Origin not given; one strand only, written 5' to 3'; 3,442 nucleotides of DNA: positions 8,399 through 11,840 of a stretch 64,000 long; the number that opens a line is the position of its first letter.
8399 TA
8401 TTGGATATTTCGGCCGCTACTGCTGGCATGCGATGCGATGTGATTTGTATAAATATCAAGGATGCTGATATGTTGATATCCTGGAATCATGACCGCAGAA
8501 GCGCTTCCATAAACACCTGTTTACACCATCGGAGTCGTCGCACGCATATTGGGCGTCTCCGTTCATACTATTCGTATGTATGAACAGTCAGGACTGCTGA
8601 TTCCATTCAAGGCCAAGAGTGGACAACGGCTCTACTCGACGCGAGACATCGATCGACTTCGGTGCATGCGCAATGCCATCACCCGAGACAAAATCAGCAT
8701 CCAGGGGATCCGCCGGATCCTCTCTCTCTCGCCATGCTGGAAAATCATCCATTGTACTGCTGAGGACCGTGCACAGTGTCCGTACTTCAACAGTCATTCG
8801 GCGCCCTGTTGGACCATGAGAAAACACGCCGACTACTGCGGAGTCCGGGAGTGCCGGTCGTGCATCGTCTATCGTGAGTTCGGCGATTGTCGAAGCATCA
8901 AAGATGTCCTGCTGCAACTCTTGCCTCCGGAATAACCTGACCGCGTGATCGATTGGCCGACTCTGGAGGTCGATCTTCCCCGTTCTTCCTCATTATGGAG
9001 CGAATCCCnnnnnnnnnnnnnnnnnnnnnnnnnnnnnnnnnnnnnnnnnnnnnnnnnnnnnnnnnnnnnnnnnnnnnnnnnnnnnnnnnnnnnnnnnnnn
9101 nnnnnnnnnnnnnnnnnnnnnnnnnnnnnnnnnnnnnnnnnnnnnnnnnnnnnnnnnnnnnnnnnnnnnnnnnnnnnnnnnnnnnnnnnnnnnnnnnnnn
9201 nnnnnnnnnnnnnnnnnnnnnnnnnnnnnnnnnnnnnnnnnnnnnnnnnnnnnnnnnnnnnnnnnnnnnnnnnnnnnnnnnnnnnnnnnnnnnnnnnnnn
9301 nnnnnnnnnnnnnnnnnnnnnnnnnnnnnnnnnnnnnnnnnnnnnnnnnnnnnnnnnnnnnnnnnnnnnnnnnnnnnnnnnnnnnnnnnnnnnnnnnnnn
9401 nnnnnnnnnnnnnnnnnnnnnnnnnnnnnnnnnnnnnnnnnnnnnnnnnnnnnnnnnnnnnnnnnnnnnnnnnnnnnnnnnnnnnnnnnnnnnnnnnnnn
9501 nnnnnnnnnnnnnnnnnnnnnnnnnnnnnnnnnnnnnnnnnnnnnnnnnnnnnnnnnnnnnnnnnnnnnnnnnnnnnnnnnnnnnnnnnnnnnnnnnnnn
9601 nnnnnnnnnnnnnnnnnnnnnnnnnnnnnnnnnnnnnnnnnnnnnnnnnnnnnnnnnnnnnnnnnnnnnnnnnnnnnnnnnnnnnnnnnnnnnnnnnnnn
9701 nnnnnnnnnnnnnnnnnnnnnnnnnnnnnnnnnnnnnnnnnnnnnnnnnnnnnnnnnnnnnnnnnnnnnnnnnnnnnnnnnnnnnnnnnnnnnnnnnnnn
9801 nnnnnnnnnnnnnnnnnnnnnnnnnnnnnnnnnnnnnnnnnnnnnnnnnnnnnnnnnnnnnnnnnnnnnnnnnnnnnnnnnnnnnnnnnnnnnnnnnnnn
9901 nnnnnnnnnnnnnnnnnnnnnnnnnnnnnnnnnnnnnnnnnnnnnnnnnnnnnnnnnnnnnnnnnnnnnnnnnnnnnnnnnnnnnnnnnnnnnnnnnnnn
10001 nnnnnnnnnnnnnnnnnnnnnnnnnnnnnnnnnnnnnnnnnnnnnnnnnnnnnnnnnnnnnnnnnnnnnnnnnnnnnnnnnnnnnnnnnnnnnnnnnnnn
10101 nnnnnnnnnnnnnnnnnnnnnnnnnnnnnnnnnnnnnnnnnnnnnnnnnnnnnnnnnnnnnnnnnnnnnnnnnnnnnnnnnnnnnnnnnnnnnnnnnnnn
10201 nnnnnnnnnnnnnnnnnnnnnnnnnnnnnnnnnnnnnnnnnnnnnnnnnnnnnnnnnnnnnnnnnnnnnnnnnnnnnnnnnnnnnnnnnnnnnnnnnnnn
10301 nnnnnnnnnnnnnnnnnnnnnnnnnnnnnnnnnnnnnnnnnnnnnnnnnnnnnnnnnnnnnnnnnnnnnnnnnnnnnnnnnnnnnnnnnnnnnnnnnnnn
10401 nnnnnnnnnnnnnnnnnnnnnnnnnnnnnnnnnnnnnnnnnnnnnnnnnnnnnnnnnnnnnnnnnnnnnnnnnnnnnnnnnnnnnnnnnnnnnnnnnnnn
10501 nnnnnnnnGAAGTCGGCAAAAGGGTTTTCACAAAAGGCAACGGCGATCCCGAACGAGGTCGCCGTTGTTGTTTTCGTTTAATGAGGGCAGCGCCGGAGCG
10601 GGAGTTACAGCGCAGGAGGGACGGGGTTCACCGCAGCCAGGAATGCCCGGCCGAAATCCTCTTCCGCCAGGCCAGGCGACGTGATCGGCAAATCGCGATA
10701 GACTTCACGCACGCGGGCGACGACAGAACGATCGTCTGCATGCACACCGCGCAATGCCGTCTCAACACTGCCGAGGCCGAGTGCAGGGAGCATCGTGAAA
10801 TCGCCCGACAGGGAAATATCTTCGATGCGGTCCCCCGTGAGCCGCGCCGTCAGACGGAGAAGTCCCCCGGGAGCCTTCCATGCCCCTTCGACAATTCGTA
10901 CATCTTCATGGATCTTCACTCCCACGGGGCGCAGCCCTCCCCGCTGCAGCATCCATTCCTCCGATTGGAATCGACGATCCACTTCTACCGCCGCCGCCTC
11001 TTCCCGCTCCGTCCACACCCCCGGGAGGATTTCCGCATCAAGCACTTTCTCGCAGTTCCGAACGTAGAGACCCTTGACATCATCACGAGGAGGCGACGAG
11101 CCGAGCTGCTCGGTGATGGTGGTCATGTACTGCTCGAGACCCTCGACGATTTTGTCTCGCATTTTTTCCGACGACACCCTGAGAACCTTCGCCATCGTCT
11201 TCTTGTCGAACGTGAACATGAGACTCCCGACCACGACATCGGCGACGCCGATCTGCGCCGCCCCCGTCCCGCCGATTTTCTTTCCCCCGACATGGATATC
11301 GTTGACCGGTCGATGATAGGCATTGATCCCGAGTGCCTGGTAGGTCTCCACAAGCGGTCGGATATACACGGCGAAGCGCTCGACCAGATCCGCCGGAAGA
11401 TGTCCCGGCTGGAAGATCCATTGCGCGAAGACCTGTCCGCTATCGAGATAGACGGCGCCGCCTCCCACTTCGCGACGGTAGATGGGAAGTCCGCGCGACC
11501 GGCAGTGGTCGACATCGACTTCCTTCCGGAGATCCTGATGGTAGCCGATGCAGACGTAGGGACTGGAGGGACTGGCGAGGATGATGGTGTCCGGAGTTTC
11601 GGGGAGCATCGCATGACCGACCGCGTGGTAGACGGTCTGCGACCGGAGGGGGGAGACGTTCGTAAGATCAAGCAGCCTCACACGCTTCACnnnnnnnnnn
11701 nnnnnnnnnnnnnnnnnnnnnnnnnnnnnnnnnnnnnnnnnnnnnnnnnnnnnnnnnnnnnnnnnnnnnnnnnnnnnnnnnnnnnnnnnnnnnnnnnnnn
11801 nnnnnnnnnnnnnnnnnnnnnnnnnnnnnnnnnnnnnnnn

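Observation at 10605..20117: Isp-type [NiFe] hydrogenase operon embedded between a TusA/DsrE/DsrE/GcvH-like sulfur-carrier and lipoyl module and a lipoate-protein ligase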

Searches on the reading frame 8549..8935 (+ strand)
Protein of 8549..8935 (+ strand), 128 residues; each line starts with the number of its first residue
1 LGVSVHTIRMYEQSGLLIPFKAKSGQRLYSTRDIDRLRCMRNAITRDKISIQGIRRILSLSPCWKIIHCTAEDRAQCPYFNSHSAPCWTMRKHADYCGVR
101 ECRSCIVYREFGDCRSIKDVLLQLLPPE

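Call 54: search_protein_families(library=pfam, proteins=[window:8549-8935:+], max_evalue=0.001)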
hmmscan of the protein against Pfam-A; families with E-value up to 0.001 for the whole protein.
window:8549-8935:+ (128 aa): 2 families
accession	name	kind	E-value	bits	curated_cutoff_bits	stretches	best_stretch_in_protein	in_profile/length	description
PF13411.12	MerR_1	-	5.6e-13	49.2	21.6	1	2-59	11-67/69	MerR HTH family regulatory protein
PF00376.29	MerR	-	2.1e-06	27.9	28.2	1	2-29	10-38/38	MerR family regulatory protein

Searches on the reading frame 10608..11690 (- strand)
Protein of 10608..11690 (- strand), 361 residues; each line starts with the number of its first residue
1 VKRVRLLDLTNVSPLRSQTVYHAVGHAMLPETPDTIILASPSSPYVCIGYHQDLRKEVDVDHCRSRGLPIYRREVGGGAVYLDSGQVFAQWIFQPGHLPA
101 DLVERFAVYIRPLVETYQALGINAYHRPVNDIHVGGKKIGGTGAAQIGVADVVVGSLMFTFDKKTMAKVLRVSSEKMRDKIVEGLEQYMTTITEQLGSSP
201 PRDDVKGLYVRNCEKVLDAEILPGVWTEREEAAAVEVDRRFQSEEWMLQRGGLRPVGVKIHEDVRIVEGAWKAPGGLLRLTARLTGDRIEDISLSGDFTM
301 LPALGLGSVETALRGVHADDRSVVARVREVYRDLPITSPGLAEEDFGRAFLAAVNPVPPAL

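Call 4: search_protein_families(library=pfam, proteins=[window:10608-11690:-], max_evalue=0.01)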
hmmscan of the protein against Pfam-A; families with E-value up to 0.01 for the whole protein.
window:10608-11690:- (361 aa): 1 family
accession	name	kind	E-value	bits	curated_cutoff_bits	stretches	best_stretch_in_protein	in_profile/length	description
PF21948.1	LplA-B_cat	-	6.4e-36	124.6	27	1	31-207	20-193/200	Lipoyl protein ligase A/B catalytic domain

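Call 33: search_solved_structures(query=window:10608-11690:-, max_evalue=0.001)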
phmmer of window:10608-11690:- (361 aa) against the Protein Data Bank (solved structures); distinct sequences matched with E-value up to 0.001: 12.
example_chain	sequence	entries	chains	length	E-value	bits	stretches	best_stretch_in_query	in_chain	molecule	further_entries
1vqz_A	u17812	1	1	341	7.2e-22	81.1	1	34-347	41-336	lipoate-protein ligase, putative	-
2ars_A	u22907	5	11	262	4.1e-19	72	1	45-248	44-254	Lipoate-protein ligase A | PUTATIVE LIPOATE PROTEIN LIGASE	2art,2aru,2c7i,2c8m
3r07_A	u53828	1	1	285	5.5e-19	71.6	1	45-248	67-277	Lipoate-protein ligase A subunit 1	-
6jom_A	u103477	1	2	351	7.9e-17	64.5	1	33-240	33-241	Lipoate--protein ligase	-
5ij6_A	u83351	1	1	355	2.1e-15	59.8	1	36-202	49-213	Lipoate--protein ligase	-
8cri_A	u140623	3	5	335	7e-15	58.1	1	34-222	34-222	lipoate--protein ligase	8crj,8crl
5iby_A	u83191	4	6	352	1.3e-11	47.3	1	29-200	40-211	Lipoate--protein ligase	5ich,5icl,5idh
3r07_C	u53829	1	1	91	1.9e-10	43.5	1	270-350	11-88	Putative lipoate-protein ligase A subunit 2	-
2e5a_A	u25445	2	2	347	9.8e-06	28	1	38-148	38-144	Lipoyltransferase 1 | Lipoyltransferase 1, mitochondrial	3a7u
4tvw_A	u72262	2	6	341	0.00029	23.2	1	19-197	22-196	Lipoate-protein ligase A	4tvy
1x2g_A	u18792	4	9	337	0.00053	22.3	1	29-197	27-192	Lipoate-protein ligase A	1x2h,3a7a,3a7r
5t8u_A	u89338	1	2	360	0.00071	21.9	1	43-172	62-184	Lipoate-protein ligase 1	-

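Call 34: search_protein_families(library=ncbifam, proteins=[window:10608-11690:-], max_evalue=0.001)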
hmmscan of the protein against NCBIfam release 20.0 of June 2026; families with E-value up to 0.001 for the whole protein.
window:10608-11690:- (361 aa): 5 families
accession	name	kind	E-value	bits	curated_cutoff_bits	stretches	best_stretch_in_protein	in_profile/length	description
TIGR00545.2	lipoyltrans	equivalog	4.3e-32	111.4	280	1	20-330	13-309/328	lipoate--protein ligase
NF053751.1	LplAB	exception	1.2e-28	100.1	550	1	42-247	139-344/348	lipoate-protein ligase LplAB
NF053790.1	LplA_LipA_fuse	exception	1.2e-26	93.5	800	1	18-329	15-305/606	bifunctional lipoate--protein ligase/lipoyl synthase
NF053750.1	LplA_large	exception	2.2e-22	79.6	480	1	32-249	29-247/248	lipoate-protein ligase large subunit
NF053749.1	LplB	equivalog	5.4e-09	36.1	65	1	269-353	1-85/86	lipoate-protein ligase small subunit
